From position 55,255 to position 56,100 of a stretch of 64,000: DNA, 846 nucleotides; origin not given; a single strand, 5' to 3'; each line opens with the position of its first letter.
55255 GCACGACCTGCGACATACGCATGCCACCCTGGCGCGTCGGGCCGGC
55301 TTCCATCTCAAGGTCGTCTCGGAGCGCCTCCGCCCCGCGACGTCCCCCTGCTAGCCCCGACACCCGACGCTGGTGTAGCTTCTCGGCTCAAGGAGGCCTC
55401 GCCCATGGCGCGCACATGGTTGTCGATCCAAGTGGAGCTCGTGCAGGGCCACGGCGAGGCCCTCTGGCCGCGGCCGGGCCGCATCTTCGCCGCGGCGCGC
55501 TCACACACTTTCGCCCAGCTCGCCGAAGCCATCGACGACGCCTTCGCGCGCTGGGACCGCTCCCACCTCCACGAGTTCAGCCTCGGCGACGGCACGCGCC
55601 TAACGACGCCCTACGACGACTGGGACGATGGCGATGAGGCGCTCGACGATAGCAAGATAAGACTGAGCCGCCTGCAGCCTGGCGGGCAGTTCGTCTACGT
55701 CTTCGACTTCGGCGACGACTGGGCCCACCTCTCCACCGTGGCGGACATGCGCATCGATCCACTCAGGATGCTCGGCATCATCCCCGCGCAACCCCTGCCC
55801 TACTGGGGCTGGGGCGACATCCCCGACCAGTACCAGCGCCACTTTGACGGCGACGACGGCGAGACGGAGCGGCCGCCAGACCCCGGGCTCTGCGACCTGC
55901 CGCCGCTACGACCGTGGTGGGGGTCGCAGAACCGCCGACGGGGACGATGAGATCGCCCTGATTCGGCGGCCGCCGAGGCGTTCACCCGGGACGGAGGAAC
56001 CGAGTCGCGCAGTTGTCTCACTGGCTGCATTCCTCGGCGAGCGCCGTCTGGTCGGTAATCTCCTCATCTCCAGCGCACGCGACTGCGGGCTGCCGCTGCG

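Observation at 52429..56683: Decayed integrative islet at tRNA-Ala: RES/Xre TA, MarR plus operator, hydrolase, integrase remnant, pRiA4b-ORF3-like and HTH genes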

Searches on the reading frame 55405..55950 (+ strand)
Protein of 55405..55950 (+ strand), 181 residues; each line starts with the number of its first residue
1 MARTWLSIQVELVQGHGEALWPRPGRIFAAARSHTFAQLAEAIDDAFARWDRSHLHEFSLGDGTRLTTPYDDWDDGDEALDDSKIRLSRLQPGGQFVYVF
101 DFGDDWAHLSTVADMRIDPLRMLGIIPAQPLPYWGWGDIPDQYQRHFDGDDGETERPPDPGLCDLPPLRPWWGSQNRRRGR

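Call 10: search_protein_families(library=pfam, proteins=[window:55405-55950:+], max_evalue=0.01)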
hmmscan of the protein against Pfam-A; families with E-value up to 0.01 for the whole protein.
window:55405-55950:+ (181 aa): 1 family
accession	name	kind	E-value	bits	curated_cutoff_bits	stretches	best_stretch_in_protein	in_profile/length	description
PF07929.16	PRiA4_ORF3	-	5.8e-14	52.6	26.6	1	26-114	18-107/173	Plasmid pRiA4b ORF-3-like protein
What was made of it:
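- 55405..55950 (+): Intact pRiA4b ORF-3-like (PF07929) gene with host-like GC3 (0.874); a promiscuous single-gene module. Pfam 5.8e-14 (call 10).
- Checked: pRiA4_ORF3 gene 55405-55950(+), E=6e-14 (call 10).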

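Call 22: find_homologous_proteins(query=window:55405-55950:+, max_evalue=0.00001)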
Query window:55405-55950:+ (181 aa): 1831 proteins with E <= 0.00001 among 1876 candidates; the best 120 are listed.
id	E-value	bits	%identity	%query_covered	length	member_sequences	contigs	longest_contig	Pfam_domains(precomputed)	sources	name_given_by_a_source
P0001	6.8e-123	426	100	100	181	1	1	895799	PF07929.17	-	-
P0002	3.2e-93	329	77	100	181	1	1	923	PF07929.17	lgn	-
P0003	3.1e-90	319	77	98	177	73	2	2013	PF07929.17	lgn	-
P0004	1.1e-89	317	75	97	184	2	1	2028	PF07929.17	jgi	jgi:hypothetical protein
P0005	1.8e-89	317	76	98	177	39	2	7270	PF07929.17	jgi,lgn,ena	jgi:Plasmid pRiA4b ORF-3-like protein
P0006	9.7e-89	314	76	98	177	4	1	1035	PF07929.17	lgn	-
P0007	1.6e-88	314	75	99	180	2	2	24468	PF07929.17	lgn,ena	-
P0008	2.0e-87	310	75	98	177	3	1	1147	PF07929.17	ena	-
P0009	2.0e-87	310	75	98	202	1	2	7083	PF07929.17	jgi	jgi:hypothetical protein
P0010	3.9e-87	309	74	100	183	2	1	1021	PF07929.17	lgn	-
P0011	4.3e-87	309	75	98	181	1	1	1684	PF07929.17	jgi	jgi:hypothetical protein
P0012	5.3e-87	309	75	98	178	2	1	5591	PF07929.17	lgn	-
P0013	5.6e-87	308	74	99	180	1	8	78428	PF07929.17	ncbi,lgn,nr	ncbi:MAG TPA: hypothetical protein VFU64_06910 [Gaiellaceae bacterium]|nr:hypothetical protein [Gaie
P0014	6.9e-87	308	73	99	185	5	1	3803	PF07929.17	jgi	-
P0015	7.0e-87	308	75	96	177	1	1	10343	PF07929.17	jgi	jgi:hypothetical protein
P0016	1.4e-86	307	73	99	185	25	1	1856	PF07929.17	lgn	-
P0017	1.6e-86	307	75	98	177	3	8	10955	PF07929.17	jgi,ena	-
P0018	1.9e-86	307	74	98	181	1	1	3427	PF07929.17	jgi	jgi:hypothetical protein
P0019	2.8e-86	306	74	97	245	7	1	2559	PF07929.17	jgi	jgi:hypothetical protein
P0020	5.0e-86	305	75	97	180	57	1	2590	PF07929.17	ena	-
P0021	5.1e-86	305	75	96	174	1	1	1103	PF07929.17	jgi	jgi:hypothetical protein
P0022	6.9e-86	305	72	100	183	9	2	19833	PF07929.17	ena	-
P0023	8.2e-86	305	73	98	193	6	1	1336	PF07929.17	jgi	jgi:hypothetical protein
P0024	8.9e-86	305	77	98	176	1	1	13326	PF07929.17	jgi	jgi:hypothetical protein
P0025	1.2e-85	304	73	97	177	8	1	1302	PF07929.17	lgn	-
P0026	2.2e-85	303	73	96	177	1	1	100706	PF07929.17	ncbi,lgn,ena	-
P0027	2.2e-85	303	76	98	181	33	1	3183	PF07929.17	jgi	jgi:hypothetical protein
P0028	5.7e-85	302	74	97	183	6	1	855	PF07929.17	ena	-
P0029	1.1e-84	301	75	98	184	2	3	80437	PF07929.17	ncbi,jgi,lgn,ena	-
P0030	1.3e-84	301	74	98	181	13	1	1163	PF07929.17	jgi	jgi:hypothetical protein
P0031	1.7e-84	300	72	98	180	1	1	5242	PF07929.17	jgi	jgi:hypothetical protein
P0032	1.8e-84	300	72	98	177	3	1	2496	PF07929.17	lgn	-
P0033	2.2e-84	300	77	96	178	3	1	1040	PF07929.17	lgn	-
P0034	3.2e-84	299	72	100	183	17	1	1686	PF07929.17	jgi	-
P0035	3.4e-84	299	72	99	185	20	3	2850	PF07929.17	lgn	-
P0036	5.6e-84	299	73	100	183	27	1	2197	PF07929.17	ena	-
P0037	5.6e-84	299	74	98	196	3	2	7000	PF07929.17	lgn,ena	-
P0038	5.6e-84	299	74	98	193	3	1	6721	PF07929.17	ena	-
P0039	5.7e-84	299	73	98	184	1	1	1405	PF07929.17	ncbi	-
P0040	6.8e-84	298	73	100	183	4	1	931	PF07929.17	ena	-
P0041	8.7e-84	298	73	97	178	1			PF07929.17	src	-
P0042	1.1e-83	298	73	98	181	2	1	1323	PF07929.17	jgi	jgi:hypothetical protein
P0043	1.4e-83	297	72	97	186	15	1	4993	PF07929.17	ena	-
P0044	1.6e-83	297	75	96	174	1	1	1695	PF07929.17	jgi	-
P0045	1.8e-83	297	72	100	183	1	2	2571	PF07929.17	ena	-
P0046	3.3e-83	296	72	98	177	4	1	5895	PF07929.17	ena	-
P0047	3.5e-83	296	71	97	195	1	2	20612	PF07929.17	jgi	jgi:hypothetical protein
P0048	4.0e-83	296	71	98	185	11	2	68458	PF07929.17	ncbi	-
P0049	4.2e-83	296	72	100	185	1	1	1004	PF07929.17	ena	-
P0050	4.8e-83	296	72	98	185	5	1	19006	PF07929.17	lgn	-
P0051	8.6e-83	295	71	98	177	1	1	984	PF07929.17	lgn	-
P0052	1.2e-82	294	73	98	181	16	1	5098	PF07929.17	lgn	-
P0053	1.4e-82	294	72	97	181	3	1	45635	PF07929.17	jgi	jgi:hypothetical protein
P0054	1.5e-82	294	72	98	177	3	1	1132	PF07929.17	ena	-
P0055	2.5e-82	293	73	98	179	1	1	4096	PF07929.17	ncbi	ncbi:MAG: IS1096 element passenger TnpR family protein [Candidatus Dormibacteria bacterium]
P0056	2.7e-82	293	72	96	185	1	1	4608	PF07929.17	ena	-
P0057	4.8e-82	292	70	100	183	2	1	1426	PF07929.17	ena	-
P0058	5.6e-82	292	71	96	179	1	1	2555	PF07929.17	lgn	-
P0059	6.1e-82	292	72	98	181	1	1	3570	PF07929.17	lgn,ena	-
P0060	7.5e-82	292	73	98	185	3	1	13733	PF07929.17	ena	-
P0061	7.8e-82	292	71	98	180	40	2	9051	PF07929.17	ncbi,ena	-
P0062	9.3e-82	291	72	98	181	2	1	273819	PF07929.17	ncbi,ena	-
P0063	1.1e-81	291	73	97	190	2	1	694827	PF07929.17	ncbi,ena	-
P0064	1.3e-81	291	69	97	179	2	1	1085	PF07929.17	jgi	jgi:hypothetical protein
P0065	1.3e-81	291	71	97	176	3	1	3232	PF07929.17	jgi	jgi:hypothetical protein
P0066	1.7e-81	291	70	98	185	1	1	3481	PF07929.17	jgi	jgi:hypothetical protein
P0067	1.9e-81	290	72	98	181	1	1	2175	PF07929.17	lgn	-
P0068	2.0e-81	290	71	96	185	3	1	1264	PF07929.17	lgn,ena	-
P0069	2.0e-81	290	69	98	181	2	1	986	PF07929.17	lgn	-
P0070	2.4e-81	290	73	98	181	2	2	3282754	PF07929.17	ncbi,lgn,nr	ncbi:MAG: plasmid pRiA4b ORF-3 family protein [Gaiella sp.]|nr:plasmid pRiA4b ORF-3 family protein [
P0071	2.4e-81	290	73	96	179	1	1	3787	PF07929.17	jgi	jgi:hypothetical protein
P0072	2.5e-81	290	69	98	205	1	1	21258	PF07929.17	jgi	jgi:hypothetical protein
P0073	2.7e-81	290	69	98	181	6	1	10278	PF07929.17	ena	-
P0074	3.0e-81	290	72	99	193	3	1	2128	PF07929.17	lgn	-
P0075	3.6e-81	290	72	97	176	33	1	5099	PF07929.17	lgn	-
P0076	4.5e-81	289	70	97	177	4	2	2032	PF07929.17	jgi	jgi:hypothetical protein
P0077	5.0e-81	289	71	97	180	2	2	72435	PF07929.17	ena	-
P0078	5.6e-81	289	70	100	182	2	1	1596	PF07929.17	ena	-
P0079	6.1e-81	289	73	98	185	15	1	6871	PF07929.17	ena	-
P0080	8.5e-81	288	72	98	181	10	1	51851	PF07929.17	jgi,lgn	-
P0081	1.4e-80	288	69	100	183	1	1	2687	PF07929.17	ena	-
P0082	1.7e-80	287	69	97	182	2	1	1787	PF07929.17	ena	-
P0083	1.8e-80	287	69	99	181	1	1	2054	PF07929.17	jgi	jgi:hypothetical protein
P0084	2.0e-80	287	71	98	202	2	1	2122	PF07929.17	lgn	-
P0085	2.2e-80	287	69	98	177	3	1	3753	PF07929.17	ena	-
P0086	2.9e-80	287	73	97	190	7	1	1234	PF07929.17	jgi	jgi:pRiA4b ORF-3-like protein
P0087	2.9e-80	287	71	98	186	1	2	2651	PF07929.17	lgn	-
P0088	3.4e-80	286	70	97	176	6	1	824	PF07929.17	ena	-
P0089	3.9e-80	286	70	99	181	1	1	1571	PF07929.17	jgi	jgi:Plasmid pRiA4b ORF-3-like protein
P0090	4.3e-80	286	71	98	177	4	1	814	PF07929.17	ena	-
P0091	4.6e-80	286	70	100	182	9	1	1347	PF07929.17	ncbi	-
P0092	4.7e-80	286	70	100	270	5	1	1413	PF07929.17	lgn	-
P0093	4.8e-80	286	71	98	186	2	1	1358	PF07929.17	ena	-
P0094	6.3e-80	285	70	99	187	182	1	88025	PF07929.17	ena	-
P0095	8.1e-80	285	71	97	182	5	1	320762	PF07929.17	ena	-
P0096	9.0e-80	285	71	97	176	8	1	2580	PF07929.17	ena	-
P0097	1.1e-79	285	68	99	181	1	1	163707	PF07929.17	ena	-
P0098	1.3e-79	284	69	98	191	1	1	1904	PF07929.17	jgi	-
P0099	1.8e-79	284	73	93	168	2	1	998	PF07929.17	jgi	jgi:hypothetical protein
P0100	1.8e-79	284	70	98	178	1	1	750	PF07929.17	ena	-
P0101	1.9e-79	284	71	97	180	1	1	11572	PF07929.17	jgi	jgi:Plasmid pRiA4b ORF-3-like protein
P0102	2.0e-79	284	70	100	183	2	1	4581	PF07929.17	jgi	-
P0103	2.3e-79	284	71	99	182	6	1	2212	PF07929.17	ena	-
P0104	2.9e-79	283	72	88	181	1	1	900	PF07929.17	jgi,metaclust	metaclust:\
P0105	3.1e-79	283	69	98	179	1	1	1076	PF07929.17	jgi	jgi:hypothetical protein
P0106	3.9e-79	283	70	100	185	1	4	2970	PF07929.17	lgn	-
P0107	3.9e-79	283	71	98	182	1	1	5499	PF07929.17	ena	-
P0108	4.3e-79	283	70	97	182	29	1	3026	PF07929.17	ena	-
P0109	4.6e-79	283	71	98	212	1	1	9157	PF07929.17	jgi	jgi:hypothetical protein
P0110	5.1e-79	282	70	96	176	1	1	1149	PF07929.17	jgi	jgi:hypothetical protein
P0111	6.0e-79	282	71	96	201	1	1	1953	PF07929.17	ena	-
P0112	6.2e-79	282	69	99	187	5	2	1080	PF07929.17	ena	-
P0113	6.6e-79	282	70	97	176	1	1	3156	PF07929.17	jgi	jgi:hypothetical protein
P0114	7.7e-79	282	68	100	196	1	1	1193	PF07929.17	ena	-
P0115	8.0e-79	282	73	97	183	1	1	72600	PF07929.17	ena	-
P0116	8.6e-79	282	71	98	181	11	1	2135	PF07929.17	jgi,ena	-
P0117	9.6e-79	282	69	98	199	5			PF07929.17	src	-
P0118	1.3e-78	281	69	99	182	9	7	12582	PF07929.17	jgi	jgi:hypothetical protein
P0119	1.6e-78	281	70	98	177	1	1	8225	PF07929.17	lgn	-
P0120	2.1e-78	280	70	93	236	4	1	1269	PF07929.17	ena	-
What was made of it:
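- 55405..55950 (+): 1831 homologues, the best 120 listed at 68-77% identity (call 22).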

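Call 23: find_encoding_contigs(protein=P0001, flank=10000, max_places=3)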
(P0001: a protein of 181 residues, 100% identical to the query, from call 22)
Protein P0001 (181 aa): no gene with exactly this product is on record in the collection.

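Call 24: find_encoding_contigs(protein=P0013, flank=8000, max_places=4)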
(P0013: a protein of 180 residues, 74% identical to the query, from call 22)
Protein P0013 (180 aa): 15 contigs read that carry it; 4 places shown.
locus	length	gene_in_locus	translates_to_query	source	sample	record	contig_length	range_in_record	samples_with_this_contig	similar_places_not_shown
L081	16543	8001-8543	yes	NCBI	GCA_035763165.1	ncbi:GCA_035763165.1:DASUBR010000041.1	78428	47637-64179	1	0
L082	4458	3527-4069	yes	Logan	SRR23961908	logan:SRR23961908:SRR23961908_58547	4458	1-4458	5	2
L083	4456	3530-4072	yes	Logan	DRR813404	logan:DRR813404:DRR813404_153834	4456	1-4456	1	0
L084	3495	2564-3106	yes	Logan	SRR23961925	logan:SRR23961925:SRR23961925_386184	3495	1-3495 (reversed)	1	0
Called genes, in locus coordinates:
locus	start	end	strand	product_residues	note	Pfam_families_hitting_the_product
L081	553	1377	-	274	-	PF01548:DEDD_Tnp_IS110, PF02371:Transposase_20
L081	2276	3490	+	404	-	PF20148:DUF6531, PF05593:RHS_repeat (weak), PF18887:MBG_3 (faint), PF25023:TEN_YD-shell (weak), PF05593:RHS_repeat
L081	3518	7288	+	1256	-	PF05593:RHS_repeat (weak), PF25023:TEN_YD-shell, PF05593:RHS_repeat, PF25023:TEN_YD-shell, PF05593:RHS_repeat, PF25023:TEN_YD-shell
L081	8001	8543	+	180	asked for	PF07929:PRiA4_ORF3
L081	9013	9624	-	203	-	PF13490:zf-HC2 (weak), PF22618:RskA_N (weak), PF10099:RskA_C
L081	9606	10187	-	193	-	PF07638:Sigma70_ECF (weak), PF04542:Sigma70_r2, PF08281:Sigma70_r4_2, PF04545:Sigma70_r4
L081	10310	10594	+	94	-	-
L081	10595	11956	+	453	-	PF14224:DUF4331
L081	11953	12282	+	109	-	-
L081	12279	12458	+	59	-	PF02416:TatA_B_E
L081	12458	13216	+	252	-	PF00902:TatC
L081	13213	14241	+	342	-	PF03824:NicO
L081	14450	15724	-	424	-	PF04185:Phosphoesterase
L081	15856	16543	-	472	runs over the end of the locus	PF04185:Phosphoesterase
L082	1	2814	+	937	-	?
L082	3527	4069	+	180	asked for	PF07929:PRiA4_ORF3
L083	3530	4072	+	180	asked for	PF07929:PRiA4_ORF3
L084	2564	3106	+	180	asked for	PF07929:PRiA4_ORF3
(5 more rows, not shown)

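Call 25: find_encoding_contigs(protein=P0070, flank=8000, max_places=3)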
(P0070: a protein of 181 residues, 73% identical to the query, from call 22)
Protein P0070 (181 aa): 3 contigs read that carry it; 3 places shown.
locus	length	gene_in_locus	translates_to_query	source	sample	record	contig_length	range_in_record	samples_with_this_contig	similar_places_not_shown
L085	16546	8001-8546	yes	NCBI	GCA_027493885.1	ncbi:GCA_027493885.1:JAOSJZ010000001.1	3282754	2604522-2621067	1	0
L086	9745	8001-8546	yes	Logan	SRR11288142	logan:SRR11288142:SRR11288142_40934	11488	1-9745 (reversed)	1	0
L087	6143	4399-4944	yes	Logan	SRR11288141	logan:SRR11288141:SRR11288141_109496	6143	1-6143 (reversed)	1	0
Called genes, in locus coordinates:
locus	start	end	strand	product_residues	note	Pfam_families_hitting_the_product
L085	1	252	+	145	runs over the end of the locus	PF04039:MnhB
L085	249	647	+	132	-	PF00420:Oxidored_q2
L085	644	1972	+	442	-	PF00361:Proton_antipo_M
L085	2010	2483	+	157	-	PF01899:MNHE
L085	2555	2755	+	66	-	PF04066:MrpF_PhaF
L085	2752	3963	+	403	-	PF03334:PhaG_MnhG_YufB, PF00582:Usp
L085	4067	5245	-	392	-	PF02515:CoA_transf_3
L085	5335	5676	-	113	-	PF04343:DUF488, PF22751:DUF488-N3a, PF22752:DUF488-N3i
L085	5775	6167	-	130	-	-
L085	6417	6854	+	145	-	-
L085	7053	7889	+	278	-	-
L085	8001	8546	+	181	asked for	PF07929:PRiA4_ORF3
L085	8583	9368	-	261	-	-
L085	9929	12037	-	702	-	PF03235:GmrSD_N, PF07510:GmrSD_C (weak), PF04326:SLFN_AlbA_2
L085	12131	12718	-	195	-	PF13338:AbiEi_4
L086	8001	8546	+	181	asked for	PF07929:PRiA4_ORF3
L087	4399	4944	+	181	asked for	PF07929:PRiA4_ORF3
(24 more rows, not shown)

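Call 32: find_related_loci(query=window:55405-55950:+, collection=metagenome_contigs, flank=6000)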
Query window:55405-55950:+ (181 aa) in metagenome_contigs; peptide patterns used: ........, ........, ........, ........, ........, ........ (x = any residue, [..] = any of these).
600 stretches matched a pattern (row limit reached: there are more); 512 encode a relative of the query (tblastn E <= 1e-3); the best 80 are kept; 80 distinct loci.
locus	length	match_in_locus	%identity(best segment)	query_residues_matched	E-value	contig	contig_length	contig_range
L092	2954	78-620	77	1-181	2e-92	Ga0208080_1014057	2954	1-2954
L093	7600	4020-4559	76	1-180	2e-90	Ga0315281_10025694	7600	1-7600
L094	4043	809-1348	77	1-180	4e-90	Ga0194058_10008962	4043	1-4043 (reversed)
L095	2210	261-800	76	1-180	3e-93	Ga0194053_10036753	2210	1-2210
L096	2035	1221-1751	76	1-177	7e-93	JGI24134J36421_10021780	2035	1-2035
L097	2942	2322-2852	76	1-177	9e-91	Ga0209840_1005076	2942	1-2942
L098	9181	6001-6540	74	1-180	9e-89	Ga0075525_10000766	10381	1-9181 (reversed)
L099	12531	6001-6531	77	1-177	2e-88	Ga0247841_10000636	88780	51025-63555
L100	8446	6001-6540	74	1-180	8e-88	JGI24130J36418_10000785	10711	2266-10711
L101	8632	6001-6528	76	1-176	1e-87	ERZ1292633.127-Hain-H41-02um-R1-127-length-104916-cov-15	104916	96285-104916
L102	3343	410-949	75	1-180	2e-88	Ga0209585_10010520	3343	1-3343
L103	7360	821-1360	74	1-180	1e-86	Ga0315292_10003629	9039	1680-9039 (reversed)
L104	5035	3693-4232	74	1-180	1e-86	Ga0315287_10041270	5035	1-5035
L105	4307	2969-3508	73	1-180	2e-86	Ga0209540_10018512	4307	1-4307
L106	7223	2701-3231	75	1-177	7e-86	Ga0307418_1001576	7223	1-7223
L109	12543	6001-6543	72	1-181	3e-85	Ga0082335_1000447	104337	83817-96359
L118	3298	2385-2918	72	1-178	1e-81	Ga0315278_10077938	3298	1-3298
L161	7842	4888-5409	68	1-173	4e-75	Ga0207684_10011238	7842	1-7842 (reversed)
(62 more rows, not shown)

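Call 44: search_protein_families(library=ncbifam, proteins=[window:55405-55950:+], max_evalue=0.01)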
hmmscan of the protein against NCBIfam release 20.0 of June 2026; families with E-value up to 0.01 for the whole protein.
window:55405-55950:+ (181 aa): 0 families

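Call 50: search_protein_families(library=padloc, proteins=[window:55405-55950:+], max_evalue=0.01)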
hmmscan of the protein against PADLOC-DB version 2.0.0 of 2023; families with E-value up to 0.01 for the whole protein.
window:55405-55950:+ (181 aa): 0 families

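Call 51: search_protein_families(library=phrogs, proteins=[window:55405-55950:+], max_evalue=0.01)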
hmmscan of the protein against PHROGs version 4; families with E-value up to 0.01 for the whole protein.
window:55405-55950:+ (181 aa): 0 families

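Call 89: search_protein_families(library=pfam, proteins=[L161:1030-1476:-, L161:877-1518:+, L161:1613-2263:-, L161:1676-2110:+, L161:2583-3107:-, L161:3645-4184:-, L161:4112-4789:+, L161:5755-6492:-, L161:5899-6366:+, L161:6799-7614:-], max_evalue=0.01)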
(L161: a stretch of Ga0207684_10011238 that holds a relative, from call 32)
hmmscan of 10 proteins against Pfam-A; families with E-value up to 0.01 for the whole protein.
L161:1030-1476:- (148 aa): 2 families
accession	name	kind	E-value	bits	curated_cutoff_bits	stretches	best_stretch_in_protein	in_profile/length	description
PF07366.18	SnoaL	-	2.5e-23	82.7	28.4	1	11-142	4-126/126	SnoaL-like polyketide cyclase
PF12680.13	SnoaL_2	-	1.5e-16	61.2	27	1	12-128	3-101/102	SnoaL-like domain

L161:877-1518:+ (213 aa): 0 families

L161:1613-2263:- (216 aa): 0 families

L161:1676-2110:+ (144 aa): 0 families

L161:2583-3107:- (174 aa): 0 families

L161:3645-4184:- (179 aa): 1 family
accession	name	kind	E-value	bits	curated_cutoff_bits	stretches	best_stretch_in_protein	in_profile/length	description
PF22016.2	DUF6933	-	7.1e-34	117.3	27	1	2-155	1-156/157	Domain of unknown function (DUF6933)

L161:4112-4789:+ (225 aa): 0 families

L161:5755-6492:- (245 aa): 1 family
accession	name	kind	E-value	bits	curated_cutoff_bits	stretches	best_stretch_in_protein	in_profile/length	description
PF05685.18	Uma2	-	3.8e-20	72.5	27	1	67-222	2-155/172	Putative restriction endonuclease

L161:5899-6366:+ (155 aa): 0 families

L161:6799-7614:- (271 aa): 1 family
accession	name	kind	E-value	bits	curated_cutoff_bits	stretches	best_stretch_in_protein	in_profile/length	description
PF00300.27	His_Phos_1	-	4.5e-54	183.5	21.7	1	72-258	1-192/194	Histidine phosphatase superfamily (branch 1)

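Call 90: search_protein_families(library=pfam, proteins=[L118:325-714:-, L118:701-1312:-, L118:1294-2355:+, L109:6001-6543:+], max_evalue=0.01)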
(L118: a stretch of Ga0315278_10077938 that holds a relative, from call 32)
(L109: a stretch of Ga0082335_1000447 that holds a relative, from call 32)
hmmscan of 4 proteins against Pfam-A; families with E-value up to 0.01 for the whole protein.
L118:325-714:- (129 aa): 1 family
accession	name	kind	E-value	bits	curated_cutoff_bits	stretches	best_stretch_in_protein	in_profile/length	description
PF05168.19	HEPN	-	1.7e-15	57.6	22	1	10-119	2-106/117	HEPN domain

L118:701-1312:- (203 aa): 2 families
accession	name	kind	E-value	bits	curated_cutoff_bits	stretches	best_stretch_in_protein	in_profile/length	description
PF01909.29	NTP_transf_2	-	2.7e-09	37.7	21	1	117-167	13-67/93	Nucleotidyltransferase domain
PF18765.7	Polbeta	-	1e-08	35.7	26.9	1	119-201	13-89/93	Polymerase beta, Nucleotidyltransferase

L118:1294-2355:+ (353 aa): 1 family
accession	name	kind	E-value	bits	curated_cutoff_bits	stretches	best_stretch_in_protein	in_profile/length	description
PF10056.14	DUF2293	-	6.5e-26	90.7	25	1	266-351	2-85/85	Uncharacterized conserved protein (DUF2293)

L109:6001-6543:+ (181 aa): 1 family
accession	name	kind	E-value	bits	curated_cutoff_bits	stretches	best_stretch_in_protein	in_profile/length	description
PF07929.16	PRiA4_ORF3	-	1e-11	45.3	26.6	1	30-112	22-105/173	Plasmid pRiA4b ORF-3-like protein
